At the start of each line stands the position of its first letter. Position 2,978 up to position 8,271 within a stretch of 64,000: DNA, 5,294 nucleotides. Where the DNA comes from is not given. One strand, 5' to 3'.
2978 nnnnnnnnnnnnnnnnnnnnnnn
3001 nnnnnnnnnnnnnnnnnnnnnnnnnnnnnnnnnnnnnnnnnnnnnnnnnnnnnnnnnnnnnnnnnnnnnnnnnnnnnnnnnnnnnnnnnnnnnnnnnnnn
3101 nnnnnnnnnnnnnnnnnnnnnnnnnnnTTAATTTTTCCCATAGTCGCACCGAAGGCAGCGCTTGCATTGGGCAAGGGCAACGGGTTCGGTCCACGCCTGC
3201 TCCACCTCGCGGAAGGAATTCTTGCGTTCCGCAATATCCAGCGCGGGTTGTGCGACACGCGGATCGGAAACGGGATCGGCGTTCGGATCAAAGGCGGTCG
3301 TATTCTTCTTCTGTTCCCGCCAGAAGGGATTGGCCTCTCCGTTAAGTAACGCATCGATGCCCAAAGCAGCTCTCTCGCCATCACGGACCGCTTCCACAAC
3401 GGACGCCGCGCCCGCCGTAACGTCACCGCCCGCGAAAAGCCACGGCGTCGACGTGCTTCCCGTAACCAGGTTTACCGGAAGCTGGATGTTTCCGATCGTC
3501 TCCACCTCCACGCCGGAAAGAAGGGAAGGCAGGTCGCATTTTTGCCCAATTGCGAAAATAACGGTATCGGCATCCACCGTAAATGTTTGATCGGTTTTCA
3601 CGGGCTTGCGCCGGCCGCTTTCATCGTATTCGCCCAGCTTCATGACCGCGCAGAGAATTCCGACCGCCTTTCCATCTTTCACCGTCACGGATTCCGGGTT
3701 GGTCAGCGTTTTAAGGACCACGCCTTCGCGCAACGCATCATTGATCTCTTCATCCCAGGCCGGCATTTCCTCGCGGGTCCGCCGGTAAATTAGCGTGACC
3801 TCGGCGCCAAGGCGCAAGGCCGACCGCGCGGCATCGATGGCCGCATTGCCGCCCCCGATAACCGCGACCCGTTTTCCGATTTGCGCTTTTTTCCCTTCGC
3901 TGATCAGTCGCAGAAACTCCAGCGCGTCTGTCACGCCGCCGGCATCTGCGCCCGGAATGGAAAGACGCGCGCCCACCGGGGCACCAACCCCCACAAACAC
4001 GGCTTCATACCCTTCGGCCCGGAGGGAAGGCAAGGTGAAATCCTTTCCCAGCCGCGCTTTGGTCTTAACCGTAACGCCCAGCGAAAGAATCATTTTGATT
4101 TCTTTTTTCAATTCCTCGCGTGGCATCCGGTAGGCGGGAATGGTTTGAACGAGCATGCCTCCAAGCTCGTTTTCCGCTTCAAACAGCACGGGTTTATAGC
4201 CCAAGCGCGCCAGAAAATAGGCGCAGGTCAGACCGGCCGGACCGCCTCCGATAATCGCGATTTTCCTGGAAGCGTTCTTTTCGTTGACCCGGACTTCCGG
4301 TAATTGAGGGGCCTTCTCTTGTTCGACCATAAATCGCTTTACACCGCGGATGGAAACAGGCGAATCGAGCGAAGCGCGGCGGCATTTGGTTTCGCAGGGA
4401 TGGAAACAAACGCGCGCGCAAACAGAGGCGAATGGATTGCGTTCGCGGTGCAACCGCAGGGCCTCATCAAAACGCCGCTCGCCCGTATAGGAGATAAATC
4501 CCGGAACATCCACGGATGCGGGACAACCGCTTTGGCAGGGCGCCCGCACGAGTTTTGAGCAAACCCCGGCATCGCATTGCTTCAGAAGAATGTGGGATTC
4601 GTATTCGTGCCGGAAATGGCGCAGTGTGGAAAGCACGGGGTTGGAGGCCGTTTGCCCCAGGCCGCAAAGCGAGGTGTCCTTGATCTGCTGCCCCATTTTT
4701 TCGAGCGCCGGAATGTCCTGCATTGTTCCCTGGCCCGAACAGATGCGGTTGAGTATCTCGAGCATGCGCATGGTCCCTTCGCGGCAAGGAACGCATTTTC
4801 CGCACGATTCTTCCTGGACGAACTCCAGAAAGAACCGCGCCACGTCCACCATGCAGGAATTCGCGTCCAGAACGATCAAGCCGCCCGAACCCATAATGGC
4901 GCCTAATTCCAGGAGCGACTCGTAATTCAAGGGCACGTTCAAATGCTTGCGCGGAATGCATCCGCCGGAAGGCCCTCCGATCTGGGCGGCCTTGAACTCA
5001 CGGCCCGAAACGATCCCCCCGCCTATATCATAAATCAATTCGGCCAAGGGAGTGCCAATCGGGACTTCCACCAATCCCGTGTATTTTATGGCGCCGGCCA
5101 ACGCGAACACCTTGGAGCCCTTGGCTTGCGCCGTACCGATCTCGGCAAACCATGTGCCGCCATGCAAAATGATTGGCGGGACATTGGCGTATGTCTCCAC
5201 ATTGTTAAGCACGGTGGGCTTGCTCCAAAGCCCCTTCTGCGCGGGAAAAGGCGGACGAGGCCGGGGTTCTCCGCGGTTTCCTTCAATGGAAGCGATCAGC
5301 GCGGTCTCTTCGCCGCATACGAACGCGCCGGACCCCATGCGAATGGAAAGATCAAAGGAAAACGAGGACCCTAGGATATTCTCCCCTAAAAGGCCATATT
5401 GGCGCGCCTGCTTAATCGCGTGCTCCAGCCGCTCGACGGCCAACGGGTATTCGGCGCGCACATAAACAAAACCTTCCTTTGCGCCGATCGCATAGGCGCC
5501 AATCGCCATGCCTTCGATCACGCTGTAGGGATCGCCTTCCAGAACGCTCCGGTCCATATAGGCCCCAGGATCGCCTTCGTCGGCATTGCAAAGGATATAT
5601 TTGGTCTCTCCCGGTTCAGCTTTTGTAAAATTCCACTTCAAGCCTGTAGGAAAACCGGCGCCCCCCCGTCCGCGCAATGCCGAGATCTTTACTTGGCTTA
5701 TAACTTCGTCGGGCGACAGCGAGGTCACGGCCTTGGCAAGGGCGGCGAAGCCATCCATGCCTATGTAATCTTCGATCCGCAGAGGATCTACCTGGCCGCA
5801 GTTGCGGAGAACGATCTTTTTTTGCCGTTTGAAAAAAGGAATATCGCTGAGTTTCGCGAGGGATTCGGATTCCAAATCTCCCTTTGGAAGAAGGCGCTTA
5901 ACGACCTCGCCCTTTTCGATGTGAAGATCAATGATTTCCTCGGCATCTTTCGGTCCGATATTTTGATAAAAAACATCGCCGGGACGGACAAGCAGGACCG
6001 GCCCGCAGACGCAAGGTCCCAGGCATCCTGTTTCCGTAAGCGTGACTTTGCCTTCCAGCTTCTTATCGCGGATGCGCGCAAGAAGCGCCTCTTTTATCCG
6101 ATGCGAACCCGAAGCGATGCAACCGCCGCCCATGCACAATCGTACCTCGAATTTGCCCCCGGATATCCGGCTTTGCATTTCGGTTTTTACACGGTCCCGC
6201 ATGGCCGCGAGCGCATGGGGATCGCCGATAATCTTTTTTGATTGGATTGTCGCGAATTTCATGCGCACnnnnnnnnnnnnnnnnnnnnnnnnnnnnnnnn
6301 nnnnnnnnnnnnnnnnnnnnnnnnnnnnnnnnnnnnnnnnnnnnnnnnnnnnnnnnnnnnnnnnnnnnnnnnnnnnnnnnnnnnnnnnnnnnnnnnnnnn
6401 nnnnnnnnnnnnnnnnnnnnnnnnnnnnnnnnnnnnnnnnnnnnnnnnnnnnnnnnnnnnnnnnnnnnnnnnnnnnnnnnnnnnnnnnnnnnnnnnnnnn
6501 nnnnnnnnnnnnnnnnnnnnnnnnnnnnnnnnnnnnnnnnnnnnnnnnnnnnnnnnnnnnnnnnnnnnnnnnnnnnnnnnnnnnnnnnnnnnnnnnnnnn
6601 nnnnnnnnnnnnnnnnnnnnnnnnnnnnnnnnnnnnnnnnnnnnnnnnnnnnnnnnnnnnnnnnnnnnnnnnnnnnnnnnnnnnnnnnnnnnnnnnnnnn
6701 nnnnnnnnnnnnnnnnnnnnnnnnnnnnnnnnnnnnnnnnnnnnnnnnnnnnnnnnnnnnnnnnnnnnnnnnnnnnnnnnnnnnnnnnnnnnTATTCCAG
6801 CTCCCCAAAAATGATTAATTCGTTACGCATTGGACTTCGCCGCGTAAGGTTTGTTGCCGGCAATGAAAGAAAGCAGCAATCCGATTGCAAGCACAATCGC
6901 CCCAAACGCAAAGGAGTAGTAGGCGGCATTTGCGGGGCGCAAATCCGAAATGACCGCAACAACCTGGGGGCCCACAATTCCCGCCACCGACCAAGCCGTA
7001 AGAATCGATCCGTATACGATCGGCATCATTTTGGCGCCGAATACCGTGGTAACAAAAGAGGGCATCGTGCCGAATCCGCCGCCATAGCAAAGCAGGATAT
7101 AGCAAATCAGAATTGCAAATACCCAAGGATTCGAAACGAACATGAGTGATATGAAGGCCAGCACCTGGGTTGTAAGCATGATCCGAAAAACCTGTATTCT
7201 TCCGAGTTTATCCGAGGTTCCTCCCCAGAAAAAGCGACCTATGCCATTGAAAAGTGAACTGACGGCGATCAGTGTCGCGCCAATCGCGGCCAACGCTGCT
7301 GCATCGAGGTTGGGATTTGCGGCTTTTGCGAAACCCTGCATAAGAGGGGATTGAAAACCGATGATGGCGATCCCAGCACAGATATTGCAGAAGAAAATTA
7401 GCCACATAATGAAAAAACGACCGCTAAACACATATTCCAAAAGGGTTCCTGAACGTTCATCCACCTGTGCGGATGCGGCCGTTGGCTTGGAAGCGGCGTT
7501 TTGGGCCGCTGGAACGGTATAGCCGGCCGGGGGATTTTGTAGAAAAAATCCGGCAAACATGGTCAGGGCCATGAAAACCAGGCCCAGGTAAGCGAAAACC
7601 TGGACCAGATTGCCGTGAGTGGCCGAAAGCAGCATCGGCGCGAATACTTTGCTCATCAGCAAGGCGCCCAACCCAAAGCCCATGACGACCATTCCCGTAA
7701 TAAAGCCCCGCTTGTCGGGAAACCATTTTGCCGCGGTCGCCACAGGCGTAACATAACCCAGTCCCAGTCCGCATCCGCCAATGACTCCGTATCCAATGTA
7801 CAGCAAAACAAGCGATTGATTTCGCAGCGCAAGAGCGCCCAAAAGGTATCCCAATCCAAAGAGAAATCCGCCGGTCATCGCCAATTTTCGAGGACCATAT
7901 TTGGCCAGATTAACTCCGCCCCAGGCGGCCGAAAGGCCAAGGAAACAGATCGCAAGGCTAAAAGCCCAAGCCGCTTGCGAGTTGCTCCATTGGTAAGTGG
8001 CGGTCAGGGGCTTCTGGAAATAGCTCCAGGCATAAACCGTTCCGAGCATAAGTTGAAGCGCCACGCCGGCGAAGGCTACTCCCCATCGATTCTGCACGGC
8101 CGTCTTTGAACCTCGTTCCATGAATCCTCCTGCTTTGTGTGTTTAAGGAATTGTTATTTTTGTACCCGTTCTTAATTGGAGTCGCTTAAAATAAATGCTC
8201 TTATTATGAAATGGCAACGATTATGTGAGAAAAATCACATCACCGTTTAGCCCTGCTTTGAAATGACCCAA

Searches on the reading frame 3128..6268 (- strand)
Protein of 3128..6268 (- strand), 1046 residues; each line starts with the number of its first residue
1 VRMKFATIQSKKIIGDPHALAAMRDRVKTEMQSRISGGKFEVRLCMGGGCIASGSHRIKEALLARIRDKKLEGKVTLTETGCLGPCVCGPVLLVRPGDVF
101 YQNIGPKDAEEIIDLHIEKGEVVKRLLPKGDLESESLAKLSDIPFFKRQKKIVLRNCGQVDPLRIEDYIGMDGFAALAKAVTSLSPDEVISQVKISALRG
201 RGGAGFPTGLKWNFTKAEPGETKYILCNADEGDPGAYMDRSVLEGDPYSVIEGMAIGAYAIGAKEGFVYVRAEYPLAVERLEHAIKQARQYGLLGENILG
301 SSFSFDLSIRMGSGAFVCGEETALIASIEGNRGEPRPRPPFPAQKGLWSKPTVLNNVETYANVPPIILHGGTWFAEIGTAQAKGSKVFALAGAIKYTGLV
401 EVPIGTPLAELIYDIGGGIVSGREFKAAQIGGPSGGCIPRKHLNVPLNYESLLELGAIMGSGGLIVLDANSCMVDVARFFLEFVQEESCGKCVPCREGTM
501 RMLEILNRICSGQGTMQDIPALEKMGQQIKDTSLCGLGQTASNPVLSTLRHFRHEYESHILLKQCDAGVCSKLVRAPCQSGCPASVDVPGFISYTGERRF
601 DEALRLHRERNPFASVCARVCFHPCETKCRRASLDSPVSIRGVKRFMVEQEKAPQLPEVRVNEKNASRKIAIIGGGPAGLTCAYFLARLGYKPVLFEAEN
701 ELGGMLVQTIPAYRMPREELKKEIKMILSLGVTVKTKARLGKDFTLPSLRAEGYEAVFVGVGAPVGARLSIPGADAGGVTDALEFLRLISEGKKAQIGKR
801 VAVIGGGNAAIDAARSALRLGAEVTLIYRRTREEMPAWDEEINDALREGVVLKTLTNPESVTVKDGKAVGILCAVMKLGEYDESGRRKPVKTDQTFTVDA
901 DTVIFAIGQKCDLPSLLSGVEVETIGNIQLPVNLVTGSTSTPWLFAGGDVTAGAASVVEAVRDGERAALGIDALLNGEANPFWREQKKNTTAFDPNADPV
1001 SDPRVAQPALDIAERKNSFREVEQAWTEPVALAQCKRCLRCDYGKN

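Call 19: search_protein_families(library=pfam, proteins=[window:3128-6268:-], max_evalue=0.001)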
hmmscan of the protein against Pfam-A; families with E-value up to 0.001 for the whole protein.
window:3128-6268:- (1046 aa): 18 families
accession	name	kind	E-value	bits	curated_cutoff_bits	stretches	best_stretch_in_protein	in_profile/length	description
PF01512.22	Complex1_51K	-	2.9e-45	154.3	31.2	1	193-364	1-149/150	Nuo51 FMN-binding domain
PF10589.14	NADH_4Fe-4S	-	1.7e-35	121.2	23.5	1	475-559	1-85/85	NADH-ubiquinone oxidoreductase-F iron-sulfur binding region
PF07992.20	Pyr_redox_2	-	1.1e-31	110.7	26.1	1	669-964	2-291/291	Pyridine nucleotide-disulphide oxidoreductase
PF14691.11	Fer4_20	-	4.1e-19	68.9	25.8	1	565-653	19-110/113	Dihydroprymidine dehydrogenase domain II, 4Fe-4S cluster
PF00070.33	Pyr_redox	-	1.2e-14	55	22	2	800-867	1-72/82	Pyridine nucleotide-disulphide oxidoreductase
PF13738.12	Pyr_redox_3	-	2e-13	50.7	30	1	798-948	164-305/305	Pyridine nucleotide-disulphide oxidoreductase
PF12831.13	FAD_oxidored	-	2.5e-11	44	27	1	670-713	2-45/416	FAD dependent oxidoreductase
PF01257.25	2Fe-2S_thioredx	-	6.6e-10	39.4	24.8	1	36-114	62-142/145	Thioredoxin-like [2Fe-2S] ferredoxin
PF13450.12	NAD_binding_8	-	7.3e-10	39.4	21.9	1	672-705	1-34/68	NAD(P)-binding Rossmann-like domain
PF01266.30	DAO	-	1.3e-08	35.2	27.9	1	669-703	1-35/353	FAD dependent oxidoreductase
PF01134.28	GIDA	-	6.4e-08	32.5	22.1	0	670-705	2-38/391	Glucose inhibited division protein A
PF03486.20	HI0933_like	-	9e-07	29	50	0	669-704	2-37/244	HI0933-like protein Rossmann domain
PF10531.15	SLBB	-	2.4e-06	27.7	27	1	388-436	2-53/55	SLBB domain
PF01262.27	AlaDh_PNT_C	-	2.4e-06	27.6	23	1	800-831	30-61/214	Alanine dehydrogenase/PNT, C-terminal domain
PF00890.30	FAD_binding_2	-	8.2e-06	25.7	20.4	1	670-705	2-37/414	FAD binding domain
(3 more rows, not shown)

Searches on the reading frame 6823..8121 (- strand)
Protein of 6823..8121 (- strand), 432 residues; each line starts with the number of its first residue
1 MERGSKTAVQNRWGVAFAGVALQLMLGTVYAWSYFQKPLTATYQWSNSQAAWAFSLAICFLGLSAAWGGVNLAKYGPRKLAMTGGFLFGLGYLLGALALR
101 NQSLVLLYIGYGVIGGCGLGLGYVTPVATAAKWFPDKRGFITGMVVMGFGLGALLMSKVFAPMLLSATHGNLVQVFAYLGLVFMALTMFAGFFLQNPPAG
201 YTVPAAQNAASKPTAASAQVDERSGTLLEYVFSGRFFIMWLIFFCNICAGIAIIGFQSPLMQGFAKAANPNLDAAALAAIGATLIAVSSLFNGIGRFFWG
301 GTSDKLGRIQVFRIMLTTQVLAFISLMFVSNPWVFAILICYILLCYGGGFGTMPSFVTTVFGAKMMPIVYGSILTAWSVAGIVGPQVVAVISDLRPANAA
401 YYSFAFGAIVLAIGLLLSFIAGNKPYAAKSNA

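Call 19: search_protein_families(library=pfam, proteins=[window:6823-8121:-], max_evalue=0.001)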
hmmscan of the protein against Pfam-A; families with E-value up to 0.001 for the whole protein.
window:6823-8121:- (432 aa): 1 family
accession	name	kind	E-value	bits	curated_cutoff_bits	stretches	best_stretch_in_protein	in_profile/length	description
PF07690.21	MFS_1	-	1.4e-29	103.6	33.4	1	26-385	10-347/347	Major Facilitator Superfamily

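Call 80: find_encoding_contigs(protein=window:6823-8121:-, flank=10000, max_places=2)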
Protein window:6823-8121:- (432 aa): no gene with exactly this product is on record in the collection.
